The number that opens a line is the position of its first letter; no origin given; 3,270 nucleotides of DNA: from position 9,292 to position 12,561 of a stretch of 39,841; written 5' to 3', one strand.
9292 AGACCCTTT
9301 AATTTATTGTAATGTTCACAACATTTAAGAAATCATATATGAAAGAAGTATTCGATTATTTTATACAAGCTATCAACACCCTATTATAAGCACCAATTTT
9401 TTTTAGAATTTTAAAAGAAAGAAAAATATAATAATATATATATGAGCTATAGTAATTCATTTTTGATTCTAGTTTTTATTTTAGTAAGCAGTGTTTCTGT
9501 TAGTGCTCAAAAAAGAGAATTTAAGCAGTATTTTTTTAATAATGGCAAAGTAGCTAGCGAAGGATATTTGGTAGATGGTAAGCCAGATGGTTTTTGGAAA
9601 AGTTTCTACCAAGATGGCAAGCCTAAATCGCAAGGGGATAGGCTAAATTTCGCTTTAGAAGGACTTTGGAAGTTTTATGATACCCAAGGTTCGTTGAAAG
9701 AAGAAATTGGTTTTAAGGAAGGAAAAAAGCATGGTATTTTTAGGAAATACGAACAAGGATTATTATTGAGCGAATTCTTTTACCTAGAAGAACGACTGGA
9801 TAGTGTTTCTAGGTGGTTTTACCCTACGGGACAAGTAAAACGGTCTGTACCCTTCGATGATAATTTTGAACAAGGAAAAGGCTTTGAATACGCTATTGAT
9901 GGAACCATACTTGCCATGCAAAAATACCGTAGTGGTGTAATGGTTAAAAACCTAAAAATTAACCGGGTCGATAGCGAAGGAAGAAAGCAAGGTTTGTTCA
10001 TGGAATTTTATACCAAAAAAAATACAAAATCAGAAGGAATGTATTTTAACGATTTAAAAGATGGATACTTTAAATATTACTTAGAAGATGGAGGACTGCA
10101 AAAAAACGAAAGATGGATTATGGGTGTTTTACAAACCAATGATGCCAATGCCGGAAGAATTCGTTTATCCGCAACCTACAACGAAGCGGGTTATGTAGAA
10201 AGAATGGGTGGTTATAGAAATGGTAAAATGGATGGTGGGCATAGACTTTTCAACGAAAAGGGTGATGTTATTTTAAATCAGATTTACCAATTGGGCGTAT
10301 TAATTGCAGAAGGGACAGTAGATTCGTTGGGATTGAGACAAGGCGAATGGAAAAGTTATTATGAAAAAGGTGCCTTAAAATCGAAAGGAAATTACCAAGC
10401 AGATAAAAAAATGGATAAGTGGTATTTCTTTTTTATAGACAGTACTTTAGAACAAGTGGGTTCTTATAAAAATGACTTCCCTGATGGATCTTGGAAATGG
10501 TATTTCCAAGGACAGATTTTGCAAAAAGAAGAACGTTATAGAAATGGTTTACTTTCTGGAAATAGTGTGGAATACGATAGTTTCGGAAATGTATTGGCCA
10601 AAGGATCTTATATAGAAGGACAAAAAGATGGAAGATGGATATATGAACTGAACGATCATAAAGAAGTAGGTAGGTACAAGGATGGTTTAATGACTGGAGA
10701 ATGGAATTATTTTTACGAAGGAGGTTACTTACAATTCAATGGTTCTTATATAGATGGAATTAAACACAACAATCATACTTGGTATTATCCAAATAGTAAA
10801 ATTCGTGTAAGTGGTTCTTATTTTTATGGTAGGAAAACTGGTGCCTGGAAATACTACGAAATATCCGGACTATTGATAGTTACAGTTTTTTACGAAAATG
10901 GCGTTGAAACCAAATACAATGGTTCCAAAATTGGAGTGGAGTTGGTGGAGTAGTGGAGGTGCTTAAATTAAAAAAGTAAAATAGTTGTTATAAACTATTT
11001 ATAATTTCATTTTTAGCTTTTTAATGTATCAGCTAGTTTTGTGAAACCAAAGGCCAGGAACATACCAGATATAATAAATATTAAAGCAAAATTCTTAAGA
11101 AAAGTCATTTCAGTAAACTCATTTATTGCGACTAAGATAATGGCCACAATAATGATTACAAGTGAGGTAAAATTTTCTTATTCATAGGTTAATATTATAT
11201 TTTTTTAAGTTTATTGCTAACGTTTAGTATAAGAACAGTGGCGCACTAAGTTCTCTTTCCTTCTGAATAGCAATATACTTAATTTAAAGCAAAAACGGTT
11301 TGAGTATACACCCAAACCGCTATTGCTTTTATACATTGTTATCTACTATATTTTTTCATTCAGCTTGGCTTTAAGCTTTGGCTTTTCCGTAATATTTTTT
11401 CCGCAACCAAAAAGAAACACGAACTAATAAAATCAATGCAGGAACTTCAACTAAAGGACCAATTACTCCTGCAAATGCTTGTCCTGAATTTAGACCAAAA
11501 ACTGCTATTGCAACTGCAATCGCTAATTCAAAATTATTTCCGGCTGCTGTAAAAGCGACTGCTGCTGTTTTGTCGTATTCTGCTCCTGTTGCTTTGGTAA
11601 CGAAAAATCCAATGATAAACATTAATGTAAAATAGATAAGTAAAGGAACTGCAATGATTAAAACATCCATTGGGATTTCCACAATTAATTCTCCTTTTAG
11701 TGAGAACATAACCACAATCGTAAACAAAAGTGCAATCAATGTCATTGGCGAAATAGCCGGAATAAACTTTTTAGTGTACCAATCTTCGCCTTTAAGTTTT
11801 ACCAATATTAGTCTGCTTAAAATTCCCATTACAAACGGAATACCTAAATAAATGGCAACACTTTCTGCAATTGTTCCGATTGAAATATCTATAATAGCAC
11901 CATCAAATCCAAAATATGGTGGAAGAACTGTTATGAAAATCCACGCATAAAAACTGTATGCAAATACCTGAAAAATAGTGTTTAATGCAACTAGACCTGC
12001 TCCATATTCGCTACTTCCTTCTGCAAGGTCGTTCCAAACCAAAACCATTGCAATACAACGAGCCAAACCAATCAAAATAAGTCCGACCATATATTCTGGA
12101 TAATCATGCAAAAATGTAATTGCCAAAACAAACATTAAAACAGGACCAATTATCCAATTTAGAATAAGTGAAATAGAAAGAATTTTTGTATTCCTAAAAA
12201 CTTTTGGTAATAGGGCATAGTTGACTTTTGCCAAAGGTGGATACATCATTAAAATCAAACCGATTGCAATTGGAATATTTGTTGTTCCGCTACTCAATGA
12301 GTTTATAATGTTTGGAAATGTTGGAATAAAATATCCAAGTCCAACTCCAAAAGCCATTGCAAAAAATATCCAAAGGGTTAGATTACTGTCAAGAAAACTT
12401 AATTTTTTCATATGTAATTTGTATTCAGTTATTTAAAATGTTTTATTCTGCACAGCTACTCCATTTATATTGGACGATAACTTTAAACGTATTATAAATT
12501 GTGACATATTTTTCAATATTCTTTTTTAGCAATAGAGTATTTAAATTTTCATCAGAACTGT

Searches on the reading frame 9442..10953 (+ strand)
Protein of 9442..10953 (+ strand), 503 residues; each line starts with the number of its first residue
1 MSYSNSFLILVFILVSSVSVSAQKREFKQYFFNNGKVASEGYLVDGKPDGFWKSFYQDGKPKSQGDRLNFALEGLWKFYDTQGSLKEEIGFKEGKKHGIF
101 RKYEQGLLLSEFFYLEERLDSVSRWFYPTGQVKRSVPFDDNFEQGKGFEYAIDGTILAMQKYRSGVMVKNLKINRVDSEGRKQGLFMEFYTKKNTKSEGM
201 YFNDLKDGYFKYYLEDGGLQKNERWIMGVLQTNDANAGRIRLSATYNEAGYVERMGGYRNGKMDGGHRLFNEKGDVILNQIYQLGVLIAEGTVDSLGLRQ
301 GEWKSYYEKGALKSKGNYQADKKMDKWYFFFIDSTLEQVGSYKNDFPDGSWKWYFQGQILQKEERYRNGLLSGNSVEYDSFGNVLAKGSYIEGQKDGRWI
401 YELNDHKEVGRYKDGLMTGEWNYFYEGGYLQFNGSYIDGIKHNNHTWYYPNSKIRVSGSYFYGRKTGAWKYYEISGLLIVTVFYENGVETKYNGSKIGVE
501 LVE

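Call 25: search_protein_families(library=pfam, proteins=[window:9442-10953:+], max_evalue=0.001)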
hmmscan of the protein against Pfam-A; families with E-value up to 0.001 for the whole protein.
window:9442-10953:+ (503 aa): 1 family
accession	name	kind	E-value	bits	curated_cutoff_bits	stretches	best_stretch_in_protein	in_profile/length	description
PF07661.19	MORN_2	-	1.9e-15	55.6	29.6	1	299-319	1-21/22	MORN repeat variant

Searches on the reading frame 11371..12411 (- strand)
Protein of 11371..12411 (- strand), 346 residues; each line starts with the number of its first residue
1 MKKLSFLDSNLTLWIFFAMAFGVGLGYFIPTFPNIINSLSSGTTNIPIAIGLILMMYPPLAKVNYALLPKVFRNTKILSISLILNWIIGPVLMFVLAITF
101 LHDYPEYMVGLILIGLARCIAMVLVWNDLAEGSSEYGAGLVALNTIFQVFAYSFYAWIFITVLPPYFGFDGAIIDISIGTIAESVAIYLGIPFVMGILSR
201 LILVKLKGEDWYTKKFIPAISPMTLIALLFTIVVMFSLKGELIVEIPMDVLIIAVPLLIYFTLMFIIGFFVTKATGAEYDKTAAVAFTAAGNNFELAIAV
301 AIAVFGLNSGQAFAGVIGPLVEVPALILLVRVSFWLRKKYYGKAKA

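Call 25: search_protein_families(library=pfam, proteins=[window:11371-12411:-], max_evalue=0.001)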
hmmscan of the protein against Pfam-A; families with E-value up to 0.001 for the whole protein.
window:11371-12411:- (346 aa): 1 family
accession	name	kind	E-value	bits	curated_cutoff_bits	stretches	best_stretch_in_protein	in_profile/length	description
PF01758.21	SBF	-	3e-57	193.8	24.3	1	49-245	1-190/191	Sodium Bile acid symporter family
